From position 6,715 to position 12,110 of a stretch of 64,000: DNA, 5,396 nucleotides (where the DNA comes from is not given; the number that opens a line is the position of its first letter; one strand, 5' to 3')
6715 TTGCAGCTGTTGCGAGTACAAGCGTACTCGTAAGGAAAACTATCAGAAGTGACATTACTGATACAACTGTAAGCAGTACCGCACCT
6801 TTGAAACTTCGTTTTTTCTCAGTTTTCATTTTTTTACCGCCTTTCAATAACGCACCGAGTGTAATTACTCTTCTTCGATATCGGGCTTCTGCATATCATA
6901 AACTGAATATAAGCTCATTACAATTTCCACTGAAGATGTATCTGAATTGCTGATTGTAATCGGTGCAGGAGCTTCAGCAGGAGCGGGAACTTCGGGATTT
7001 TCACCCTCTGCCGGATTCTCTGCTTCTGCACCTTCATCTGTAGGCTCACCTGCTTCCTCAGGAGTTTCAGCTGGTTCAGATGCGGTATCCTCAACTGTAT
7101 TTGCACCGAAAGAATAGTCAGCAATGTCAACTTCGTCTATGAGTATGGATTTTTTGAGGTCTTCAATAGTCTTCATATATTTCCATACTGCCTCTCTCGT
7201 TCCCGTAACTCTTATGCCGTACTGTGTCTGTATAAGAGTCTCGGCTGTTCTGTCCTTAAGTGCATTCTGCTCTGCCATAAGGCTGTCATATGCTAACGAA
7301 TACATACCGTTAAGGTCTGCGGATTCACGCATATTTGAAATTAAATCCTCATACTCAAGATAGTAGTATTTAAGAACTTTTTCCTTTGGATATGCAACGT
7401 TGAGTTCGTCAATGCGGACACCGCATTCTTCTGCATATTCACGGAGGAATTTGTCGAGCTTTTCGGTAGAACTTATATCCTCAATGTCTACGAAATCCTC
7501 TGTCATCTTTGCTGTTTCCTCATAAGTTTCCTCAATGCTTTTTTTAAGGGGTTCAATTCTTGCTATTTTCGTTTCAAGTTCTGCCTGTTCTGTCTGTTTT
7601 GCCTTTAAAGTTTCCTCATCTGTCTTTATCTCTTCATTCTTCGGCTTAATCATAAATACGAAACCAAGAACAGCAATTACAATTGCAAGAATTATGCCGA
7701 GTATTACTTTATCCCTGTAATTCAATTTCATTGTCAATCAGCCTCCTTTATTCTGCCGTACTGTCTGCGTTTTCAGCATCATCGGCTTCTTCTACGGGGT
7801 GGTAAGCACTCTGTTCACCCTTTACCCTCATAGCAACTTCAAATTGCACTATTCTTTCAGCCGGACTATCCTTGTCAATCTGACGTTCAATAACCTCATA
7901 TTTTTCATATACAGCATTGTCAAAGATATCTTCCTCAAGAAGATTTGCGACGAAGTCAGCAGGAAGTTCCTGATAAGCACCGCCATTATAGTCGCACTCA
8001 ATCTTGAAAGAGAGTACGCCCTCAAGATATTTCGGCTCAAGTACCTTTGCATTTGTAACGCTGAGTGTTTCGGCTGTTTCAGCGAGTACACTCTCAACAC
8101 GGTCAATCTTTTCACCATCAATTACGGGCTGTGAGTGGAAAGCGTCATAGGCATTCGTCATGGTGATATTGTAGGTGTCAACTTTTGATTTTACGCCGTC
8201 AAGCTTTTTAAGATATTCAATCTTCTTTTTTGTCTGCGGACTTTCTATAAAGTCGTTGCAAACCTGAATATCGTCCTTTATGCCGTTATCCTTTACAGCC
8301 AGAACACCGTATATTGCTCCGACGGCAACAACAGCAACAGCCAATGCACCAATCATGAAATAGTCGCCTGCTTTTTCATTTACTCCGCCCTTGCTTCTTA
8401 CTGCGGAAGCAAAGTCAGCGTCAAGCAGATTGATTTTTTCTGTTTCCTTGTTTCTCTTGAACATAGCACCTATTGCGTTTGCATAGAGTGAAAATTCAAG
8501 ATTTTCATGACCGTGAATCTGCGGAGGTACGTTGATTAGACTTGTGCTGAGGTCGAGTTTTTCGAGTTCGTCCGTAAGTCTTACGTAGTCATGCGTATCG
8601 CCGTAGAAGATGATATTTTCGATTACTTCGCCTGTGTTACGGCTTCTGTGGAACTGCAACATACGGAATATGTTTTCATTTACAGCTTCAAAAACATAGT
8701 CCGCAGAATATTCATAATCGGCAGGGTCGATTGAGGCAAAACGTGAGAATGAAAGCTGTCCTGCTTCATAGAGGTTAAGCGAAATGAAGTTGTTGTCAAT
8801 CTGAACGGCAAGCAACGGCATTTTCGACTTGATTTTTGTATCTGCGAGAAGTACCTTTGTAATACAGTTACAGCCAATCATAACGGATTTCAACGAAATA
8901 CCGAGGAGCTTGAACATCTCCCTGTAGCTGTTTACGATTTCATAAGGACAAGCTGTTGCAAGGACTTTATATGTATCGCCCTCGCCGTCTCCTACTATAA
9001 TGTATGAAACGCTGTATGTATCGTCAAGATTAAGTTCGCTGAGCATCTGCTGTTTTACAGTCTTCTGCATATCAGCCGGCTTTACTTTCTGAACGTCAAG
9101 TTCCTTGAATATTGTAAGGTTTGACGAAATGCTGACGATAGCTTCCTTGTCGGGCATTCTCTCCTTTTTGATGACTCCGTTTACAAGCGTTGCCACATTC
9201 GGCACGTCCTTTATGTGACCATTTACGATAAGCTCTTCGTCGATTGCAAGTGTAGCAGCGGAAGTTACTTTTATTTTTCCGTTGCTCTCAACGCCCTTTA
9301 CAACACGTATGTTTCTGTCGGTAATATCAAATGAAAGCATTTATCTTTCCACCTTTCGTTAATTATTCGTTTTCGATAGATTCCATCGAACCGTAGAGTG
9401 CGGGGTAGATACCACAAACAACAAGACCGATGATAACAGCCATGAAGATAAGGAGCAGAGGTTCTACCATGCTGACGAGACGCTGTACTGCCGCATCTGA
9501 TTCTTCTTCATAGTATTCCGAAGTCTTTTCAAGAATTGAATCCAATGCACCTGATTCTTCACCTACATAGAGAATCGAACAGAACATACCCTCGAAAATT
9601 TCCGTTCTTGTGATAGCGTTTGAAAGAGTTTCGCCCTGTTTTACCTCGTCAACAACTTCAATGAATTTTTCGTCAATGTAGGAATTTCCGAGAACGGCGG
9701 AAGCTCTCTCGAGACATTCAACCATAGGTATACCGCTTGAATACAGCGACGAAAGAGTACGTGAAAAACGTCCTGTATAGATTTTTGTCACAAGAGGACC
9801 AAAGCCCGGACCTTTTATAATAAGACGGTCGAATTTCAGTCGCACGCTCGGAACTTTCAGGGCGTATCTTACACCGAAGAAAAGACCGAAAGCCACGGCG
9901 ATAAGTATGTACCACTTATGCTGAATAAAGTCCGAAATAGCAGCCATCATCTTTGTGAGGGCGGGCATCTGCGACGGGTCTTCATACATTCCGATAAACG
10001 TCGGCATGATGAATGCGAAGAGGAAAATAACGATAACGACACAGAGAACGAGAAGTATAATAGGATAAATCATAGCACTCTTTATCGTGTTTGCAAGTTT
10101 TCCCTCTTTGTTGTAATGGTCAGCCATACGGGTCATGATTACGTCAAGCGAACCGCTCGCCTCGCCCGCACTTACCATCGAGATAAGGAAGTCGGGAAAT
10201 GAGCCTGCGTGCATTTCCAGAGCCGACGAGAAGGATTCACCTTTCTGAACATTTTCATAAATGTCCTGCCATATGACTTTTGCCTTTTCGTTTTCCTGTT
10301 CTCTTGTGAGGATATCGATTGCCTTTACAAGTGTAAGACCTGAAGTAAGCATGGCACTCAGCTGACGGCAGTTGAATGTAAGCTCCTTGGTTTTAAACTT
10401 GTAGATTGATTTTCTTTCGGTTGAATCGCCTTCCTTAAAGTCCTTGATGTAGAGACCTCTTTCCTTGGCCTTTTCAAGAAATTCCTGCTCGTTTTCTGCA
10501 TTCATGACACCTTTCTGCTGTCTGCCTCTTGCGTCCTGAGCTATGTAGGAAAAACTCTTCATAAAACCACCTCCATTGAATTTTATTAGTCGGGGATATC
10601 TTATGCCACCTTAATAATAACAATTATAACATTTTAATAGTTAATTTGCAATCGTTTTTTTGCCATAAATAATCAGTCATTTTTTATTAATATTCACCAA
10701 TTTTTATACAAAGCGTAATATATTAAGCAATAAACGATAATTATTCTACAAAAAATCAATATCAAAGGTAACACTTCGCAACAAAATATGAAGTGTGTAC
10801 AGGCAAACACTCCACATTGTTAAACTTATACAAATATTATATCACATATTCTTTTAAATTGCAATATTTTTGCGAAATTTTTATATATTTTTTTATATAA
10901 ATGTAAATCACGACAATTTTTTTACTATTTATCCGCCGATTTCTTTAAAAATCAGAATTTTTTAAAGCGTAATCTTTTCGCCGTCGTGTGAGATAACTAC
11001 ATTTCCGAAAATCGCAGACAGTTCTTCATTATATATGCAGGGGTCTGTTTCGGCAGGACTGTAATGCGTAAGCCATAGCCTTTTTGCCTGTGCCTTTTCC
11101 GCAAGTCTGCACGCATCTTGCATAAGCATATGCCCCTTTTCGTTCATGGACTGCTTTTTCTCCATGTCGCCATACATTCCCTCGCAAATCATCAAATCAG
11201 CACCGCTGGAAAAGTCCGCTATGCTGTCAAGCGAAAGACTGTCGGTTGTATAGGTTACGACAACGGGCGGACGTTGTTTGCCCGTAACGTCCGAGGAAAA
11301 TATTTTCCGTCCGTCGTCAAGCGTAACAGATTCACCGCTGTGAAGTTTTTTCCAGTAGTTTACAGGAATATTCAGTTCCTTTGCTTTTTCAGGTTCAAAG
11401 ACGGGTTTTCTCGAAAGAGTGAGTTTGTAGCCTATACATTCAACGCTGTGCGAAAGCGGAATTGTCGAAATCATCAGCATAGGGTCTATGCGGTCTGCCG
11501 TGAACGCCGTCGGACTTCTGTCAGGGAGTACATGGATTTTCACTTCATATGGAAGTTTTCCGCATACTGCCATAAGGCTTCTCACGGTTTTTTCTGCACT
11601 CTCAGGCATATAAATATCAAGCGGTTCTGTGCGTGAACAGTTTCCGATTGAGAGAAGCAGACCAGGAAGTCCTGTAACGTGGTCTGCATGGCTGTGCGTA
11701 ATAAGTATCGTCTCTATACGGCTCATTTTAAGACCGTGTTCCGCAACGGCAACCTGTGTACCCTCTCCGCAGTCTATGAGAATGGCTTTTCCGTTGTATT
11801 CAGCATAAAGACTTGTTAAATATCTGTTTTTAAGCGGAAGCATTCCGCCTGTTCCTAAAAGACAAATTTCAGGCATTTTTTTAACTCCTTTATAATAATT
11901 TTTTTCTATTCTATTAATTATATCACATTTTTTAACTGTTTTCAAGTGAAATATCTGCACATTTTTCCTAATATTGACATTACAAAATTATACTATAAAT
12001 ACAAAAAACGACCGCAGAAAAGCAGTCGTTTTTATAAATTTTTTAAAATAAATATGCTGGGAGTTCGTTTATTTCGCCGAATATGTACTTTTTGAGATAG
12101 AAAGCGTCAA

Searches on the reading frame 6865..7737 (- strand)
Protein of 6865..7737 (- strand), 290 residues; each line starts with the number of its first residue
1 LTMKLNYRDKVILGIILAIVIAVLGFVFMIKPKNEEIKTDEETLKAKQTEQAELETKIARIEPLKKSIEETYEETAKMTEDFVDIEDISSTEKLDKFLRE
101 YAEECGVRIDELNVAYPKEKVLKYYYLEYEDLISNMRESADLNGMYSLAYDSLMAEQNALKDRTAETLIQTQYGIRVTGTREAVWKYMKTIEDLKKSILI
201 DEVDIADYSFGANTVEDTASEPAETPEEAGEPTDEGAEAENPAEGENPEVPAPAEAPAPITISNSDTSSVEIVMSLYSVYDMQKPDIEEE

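Call 52: search_protein_families(library=pfam, proteins=[window:6865-7737:-], max_evalue=0.0001)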
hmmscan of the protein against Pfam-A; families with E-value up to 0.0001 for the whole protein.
window:6865-7737:- (290 aa): 1 family
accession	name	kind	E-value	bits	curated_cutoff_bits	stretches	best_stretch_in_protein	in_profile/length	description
PF04612.17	T2SSM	-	2.2e-07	31.6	27.8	1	5-73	11-79/160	Type II secretion system (T2SS), protein M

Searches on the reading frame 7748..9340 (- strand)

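Call 52: search_protein_families(library=pfam, proteins=[window:7748-9340:-], max_evalue=0.0001)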
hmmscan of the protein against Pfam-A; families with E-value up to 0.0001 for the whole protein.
window:7748-9340:- (530 aa): 1 family
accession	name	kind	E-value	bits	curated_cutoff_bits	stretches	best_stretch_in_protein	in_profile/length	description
PF11104.14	PilM_2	-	8e-09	35.3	27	1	5-200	3-206/340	Type IV pilus assembly protein PilM;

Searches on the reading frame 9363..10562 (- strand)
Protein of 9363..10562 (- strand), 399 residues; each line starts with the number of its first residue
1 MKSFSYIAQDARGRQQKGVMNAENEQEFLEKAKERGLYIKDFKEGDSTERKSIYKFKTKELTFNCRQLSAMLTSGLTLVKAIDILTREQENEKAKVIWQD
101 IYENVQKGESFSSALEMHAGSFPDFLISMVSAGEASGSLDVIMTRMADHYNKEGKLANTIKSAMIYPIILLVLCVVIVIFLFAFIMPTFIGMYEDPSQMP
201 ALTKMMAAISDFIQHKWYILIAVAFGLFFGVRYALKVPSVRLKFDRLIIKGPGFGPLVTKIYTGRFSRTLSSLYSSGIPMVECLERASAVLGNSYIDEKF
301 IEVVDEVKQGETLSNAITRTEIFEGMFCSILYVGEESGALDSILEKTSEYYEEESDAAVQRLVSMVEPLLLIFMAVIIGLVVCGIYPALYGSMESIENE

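Call 52: search_protein_families(library=pfam, proteins=[window:9363-10562:-], max_evalue=0.0001)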
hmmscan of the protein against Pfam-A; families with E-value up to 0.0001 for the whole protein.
window:9363-10562:- (399 aa): 1 family
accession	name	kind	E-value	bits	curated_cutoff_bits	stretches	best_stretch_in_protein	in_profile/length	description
PF00482.28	T2SSF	-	1e-62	210.1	25.2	2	65-187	2-125/125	Type II secretion system (T2SS), protein F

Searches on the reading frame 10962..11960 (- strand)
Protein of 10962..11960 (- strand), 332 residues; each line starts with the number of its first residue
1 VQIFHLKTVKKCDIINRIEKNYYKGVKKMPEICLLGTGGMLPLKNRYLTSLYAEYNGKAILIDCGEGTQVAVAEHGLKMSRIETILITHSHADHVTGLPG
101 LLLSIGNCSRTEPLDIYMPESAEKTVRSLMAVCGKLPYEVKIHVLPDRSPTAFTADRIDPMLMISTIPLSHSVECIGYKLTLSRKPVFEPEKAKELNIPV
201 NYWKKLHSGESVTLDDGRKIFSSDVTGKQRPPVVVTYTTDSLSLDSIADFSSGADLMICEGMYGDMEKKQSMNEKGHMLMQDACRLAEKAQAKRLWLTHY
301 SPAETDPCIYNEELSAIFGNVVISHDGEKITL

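Call 52: search_protein_families(library=pfam, proteins=[window:10962-11960:-], max_evalue=0.0001)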
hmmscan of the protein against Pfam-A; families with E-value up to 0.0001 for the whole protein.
window:10962-11960:- (332 aa): 4 families
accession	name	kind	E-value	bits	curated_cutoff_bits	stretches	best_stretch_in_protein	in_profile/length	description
PF12706.13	Lactamase_B_2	-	1.5e-19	70.8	27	2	60-184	3-134/200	Beta-lactamase superfamily domain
PF00753.33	Lactamase_B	-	1.7e-12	48.1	22.7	1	52-158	10-119/196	Metallo-beta-lactamase superfamily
PF23023.1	Anti-Pycsar_Apyc1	-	6.8e-09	36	50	1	32-99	5-71/250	Anti-Pycsar protein Apyc1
PF13691.12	Lactamase_B_4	-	1.8e-05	24.7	27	1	61-95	25-61/63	tRNase Z endonuclease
